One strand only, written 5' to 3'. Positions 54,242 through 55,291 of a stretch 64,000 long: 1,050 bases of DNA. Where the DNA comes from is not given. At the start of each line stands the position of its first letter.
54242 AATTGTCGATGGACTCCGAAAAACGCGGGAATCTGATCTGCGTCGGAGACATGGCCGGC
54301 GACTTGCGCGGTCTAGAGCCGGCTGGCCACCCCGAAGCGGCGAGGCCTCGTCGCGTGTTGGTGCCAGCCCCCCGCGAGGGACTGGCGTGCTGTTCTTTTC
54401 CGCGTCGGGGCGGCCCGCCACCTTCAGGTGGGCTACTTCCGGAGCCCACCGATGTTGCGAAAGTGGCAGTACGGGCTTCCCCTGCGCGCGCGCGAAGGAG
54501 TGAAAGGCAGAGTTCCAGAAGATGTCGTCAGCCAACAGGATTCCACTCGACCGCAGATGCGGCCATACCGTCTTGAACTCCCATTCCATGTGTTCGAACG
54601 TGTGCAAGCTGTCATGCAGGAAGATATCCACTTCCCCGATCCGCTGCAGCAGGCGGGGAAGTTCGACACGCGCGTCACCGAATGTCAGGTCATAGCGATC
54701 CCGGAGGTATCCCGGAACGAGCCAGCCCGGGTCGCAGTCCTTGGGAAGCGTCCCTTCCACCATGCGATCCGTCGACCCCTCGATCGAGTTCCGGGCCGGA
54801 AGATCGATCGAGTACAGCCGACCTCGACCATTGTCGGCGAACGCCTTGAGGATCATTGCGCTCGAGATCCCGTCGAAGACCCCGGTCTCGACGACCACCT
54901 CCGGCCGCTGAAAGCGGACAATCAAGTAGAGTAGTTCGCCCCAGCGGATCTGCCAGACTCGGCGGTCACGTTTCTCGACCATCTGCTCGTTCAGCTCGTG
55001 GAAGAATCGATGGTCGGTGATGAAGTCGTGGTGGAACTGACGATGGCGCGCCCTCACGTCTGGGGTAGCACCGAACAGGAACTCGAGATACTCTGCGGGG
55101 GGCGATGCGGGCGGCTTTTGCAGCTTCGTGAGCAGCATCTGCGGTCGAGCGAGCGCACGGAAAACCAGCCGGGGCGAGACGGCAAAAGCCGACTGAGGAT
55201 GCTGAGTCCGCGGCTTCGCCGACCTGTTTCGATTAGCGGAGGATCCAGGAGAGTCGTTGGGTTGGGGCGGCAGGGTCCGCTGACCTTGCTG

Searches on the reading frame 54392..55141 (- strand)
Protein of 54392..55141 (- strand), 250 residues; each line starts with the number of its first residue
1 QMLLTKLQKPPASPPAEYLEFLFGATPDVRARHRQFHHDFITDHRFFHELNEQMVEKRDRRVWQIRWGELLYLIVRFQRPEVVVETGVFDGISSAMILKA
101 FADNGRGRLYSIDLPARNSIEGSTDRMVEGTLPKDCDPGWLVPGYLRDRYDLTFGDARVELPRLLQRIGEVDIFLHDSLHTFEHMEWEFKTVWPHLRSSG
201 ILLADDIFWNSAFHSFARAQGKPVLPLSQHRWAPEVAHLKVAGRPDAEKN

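Call 28: search_protein_families(library=pfam, max_evalue=0.00001, proteins=[window:54392-55141:-])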
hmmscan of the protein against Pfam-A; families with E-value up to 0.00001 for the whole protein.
seq(250 aa): 1 family
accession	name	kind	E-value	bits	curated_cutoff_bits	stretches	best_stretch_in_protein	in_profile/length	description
PF13578.12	Methyltransf_24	-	3e-18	67.1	26.3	1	84-207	1-105/105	Methyltransferase domain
